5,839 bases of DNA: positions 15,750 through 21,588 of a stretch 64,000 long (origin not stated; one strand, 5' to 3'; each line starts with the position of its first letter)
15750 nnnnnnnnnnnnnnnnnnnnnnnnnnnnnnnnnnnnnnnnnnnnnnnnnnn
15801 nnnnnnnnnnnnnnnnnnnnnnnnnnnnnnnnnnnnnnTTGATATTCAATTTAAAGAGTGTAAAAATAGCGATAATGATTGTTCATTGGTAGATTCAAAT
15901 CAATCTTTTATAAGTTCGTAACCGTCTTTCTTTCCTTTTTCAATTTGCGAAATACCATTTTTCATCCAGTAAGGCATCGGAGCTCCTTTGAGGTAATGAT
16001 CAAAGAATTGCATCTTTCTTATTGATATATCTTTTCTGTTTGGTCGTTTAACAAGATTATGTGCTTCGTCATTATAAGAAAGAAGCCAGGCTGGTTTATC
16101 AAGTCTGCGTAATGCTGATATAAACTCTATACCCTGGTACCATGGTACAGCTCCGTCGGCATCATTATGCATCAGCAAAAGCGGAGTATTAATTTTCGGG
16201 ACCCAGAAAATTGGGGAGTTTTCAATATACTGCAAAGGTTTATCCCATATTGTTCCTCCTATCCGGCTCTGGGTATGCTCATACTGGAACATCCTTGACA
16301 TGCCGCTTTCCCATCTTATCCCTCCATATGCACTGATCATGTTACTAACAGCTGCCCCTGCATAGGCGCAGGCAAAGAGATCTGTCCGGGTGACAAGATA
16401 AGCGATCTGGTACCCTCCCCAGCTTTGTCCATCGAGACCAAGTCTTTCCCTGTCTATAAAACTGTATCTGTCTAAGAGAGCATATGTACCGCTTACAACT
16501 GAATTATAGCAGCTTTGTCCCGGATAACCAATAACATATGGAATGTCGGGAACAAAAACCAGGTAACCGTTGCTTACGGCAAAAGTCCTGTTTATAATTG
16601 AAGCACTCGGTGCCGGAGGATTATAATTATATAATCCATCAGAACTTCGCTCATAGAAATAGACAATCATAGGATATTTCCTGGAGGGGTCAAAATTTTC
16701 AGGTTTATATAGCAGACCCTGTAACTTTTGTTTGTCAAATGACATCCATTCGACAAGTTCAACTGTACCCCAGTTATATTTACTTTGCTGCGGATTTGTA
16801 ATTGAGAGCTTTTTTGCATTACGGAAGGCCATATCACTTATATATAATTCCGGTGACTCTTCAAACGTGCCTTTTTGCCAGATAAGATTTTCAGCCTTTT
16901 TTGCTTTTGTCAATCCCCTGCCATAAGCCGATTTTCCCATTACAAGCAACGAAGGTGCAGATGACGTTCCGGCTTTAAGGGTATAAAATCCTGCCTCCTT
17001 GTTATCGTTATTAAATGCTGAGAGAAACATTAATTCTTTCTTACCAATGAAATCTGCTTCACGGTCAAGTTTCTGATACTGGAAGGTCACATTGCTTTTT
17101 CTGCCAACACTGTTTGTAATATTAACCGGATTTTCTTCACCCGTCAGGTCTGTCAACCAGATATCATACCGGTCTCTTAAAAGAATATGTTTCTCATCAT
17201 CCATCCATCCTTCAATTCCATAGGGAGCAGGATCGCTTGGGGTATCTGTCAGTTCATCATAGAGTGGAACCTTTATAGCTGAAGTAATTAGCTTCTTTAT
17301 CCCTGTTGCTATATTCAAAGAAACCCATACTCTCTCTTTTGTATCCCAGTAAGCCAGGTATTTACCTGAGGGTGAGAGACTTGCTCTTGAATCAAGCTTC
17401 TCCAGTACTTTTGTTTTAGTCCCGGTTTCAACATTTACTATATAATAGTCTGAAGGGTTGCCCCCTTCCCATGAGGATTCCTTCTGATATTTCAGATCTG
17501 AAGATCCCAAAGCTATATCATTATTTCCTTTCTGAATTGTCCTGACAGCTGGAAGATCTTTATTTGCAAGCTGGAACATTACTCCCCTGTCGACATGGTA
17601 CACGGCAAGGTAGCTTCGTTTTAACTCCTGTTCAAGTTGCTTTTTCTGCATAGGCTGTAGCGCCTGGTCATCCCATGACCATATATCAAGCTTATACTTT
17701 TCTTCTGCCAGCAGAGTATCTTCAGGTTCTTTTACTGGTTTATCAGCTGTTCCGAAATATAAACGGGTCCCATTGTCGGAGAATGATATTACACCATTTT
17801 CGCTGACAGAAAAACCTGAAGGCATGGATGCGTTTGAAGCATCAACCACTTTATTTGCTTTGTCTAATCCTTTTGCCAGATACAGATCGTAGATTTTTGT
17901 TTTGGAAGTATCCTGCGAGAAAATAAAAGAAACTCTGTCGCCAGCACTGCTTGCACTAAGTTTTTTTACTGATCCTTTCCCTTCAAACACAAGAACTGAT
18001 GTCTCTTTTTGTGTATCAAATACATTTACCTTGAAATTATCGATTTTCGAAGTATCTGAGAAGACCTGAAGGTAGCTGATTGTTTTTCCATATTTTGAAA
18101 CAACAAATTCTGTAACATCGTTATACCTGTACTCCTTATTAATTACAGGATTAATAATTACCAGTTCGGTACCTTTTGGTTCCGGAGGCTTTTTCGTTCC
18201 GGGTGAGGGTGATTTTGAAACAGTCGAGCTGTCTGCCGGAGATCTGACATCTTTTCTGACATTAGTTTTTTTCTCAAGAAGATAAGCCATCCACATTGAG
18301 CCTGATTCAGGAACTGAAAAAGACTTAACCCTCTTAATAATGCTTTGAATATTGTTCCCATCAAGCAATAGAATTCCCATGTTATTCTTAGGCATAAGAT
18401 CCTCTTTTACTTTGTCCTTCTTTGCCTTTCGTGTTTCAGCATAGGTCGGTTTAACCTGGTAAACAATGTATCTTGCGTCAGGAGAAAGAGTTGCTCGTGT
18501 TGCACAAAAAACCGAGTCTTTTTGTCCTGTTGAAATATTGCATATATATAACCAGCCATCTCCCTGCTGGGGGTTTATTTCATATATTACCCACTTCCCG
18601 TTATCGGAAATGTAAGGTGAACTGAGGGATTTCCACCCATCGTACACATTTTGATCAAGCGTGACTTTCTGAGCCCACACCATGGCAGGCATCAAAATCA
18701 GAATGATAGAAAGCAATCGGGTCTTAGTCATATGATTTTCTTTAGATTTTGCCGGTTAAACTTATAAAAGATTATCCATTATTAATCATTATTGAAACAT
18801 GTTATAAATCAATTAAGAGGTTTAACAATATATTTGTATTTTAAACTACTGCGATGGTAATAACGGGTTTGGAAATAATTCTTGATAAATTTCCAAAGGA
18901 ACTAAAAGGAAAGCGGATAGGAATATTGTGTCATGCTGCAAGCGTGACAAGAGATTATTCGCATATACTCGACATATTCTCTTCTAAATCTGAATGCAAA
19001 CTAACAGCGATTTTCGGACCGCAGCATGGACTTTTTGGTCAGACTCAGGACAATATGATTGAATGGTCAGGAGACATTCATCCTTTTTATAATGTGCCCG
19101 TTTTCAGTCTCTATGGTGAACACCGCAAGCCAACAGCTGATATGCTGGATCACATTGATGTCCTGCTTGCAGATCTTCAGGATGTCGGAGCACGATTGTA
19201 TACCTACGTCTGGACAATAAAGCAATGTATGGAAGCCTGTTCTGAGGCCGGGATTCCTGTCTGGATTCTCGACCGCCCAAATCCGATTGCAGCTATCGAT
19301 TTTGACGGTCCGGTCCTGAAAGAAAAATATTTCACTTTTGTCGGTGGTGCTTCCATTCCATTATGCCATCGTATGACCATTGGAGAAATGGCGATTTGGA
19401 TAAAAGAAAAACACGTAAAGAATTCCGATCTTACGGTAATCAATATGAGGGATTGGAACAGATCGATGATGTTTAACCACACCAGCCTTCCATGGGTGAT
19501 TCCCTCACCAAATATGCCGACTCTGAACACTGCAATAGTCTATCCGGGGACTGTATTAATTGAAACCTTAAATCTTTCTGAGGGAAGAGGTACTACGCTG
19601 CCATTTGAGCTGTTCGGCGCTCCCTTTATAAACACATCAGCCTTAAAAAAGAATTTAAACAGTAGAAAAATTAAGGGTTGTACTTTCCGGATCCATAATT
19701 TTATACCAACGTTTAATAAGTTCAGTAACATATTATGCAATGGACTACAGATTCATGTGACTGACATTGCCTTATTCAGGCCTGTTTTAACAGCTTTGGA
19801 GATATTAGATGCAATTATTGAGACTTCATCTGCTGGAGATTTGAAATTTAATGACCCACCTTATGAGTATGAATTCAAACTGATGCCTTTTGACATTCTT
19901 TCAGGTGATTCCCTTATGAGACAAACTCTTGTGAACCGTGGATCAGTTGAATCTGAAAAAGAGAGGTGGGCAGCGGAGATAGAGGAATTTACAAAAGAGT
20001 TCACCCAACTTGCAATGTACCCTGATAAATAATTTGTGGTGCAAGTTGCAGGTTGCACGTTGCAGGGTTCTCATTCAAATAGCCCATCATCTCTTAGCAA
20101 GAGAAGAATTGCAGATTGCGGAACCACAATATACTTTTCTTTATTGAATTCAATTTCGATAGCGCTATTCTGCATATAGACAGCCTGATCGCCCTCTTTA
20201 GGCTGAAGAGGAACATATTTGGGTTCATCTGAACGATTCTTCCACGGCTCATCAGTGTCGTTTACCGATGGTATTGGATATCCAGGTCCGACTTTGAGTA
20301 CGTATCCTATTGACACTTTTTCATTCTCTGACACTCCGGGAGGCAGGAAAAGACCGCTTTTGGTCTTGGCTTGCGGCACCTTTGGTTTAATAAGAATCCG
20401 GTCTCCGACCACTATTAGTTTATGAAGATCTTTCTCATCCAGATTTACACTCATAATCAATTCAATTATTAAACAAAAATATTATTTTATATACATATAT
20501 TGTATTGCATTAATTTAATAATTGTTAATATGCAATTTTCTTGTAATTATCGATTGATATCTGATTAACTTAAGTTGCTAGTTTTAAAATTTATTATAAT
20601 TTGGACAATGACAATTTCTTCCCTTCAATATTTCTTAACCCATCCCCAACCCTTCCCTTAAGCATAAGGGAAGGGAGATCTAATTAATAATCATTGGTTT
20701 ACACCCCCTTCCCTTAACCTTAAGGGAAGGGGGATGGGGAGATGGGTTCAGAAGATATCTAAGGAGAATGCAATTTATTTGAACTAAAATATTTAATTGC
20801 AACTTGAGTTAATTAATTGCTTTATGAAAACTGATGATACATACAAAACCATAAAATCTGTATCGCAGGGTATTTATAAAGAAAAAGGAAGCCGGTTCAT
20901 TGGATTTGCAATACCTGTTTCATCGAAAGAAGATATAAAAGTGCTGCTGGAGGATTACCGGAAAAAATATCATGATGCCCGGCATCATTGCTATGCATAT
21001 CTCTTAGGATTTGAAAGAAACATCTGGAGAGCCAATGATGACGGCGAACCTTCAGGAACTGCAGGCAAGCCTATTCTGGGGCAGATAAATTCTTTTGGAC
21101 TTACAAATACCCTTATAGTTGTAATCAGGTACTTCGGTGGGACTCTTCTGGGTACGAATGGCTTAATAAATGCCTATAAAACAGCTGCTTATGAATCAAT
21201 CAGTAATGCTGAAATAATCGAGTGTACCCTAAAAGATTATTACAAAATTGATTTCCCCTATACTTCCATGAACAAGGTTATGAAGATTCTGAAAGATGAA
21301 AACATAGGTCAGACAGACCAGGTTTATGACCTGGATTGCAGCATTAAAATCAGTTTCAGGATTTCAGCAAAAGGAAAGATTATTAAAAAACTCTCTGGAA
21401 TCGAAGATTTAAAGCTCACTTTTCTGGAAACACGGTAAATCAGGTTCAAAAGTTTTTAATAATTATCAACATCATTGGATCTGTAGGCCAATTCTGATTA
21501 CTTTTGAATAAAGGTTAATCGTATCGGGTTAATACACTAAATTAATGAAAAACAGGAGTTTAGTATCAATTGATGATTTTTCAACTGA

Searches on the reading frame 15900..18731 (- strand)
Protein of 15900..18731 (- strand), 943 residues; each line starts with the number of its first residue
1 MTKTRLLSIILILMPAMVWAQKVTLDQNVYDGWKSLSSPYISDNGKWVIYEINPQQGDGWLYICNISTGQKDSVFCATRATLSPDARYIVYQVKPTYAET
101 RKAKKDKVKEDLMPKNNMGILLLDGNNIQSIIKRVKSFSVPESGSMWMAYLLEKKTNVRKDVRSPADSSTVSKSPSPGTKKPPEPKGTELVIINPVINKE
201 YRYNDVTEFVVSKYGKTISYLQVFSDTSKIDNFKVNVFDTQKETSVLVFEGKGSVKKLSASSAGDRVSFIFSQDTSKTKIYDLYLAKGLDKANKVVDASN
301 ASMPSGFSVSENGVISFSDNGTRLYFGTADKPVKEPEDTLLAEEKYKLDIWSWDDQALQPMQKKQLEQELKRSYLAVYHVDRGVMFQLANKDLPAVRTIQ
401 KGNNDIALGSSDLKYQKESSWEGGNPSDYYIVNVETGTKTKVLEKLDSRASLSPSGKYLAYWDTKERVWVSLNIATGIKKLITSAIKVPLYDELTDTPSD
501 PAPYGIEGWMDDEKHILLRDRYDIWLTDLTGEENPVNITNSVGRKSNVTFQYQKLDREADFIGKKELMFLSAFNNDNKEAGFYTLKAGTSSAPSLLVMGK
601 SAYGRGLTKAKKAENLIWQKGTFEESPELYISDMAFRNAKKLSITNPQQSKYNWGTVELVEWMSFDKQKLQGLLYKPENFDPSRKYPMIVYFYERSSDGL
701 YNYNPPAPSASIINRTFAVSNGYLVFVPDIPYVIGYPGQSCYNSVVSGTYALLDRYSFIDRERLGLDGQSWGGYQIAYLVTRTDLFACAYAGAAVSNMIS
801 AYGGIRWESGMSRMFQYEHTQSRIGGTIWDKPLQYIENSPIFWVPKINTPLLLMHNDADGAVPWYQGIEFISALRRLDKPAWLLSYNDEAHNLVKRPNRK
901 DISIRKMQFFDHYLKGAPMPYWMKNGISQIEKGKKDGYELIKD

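Call 65: search_protein_families(library=pfam, proteins=[window:15900-18731:-], max_evalue=0.00001)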
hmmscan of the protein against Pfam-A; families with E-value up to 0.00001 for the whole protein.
window:15900-18731:- (943 aa): 1 family
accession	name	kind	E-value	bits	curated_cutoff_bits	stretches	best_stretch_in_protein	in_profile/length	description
PF00326.27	Peptidase_S9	-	3.9e-24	85.8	22.6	1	737-915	40-211/213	Prolyl oligopeptidase family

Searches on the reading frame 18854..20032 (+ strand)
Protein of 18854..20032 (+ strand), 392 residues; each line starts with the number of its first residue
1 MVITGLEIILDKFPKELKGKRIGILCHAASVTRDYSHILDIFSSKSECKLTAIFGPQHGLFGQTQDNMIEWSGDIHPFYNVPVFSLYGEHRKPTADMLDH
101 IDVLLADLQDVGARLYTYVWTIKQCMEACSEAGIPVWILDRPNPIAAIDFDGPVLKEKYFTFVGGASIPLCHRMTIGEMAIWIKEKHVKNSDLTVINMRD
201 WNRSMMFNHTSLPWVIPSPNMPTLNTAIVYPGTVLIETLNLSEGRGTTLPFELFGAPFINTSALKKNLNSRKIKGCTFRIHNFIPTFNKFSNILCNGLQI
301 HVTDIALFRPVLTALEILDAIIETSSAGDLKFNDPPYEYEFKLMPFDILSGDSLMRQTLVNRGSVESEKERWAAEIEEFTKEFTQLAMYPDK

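Call 61: search_protein_families(library=pfam, proteins=[window:18854-20032:+])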
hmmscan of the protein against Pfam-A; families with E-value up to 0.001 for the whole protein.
window:18854-20032:+ (392 aa): 2 families
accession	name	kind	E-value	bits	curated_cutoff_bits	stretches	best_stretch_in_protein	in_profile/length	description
PF07075.17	NamZ_N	-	8.2e-77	257.6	26.9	1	22-224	1-202/203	Exo-beta-N-acetylmuramidase NamZ, N-terminal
PF20732.2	NamZ_C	-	1.8e-40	139.6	25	1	228-389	1-152/152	Exo-beta-N-acetylmuramidase NamZ, C-terminal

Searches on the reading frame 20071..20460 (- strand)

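Call 61: search_protein_families(library=pfam, proteins=[window:20071-20460:-])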
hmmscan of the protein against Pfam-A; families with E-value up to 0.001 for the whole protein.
window:20071-20460:- (129 aa): 1 family
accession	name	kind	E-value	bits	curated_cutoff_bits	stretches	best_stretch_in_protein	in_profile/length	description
PF00166.26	Cpn10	-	2.5e-14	53.5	21.1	1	15-120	2-91/93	Chaperonin 10 Kd subunit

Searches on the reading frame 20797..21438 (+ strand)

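Call 61: search_protein_families(library=pfam, proteins=[window:20797-21438:+])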
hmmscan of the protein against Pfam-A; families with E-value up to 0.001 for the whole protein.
window:20797-21438:+ (213 aa): 1 family
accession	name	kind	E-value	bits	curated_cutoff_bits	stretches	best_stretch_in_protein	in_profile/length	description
PF01205.25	UPF0029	-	2.2e-36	124.6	27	1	30-134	1-106/107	Uncharacterized protein family UPF0029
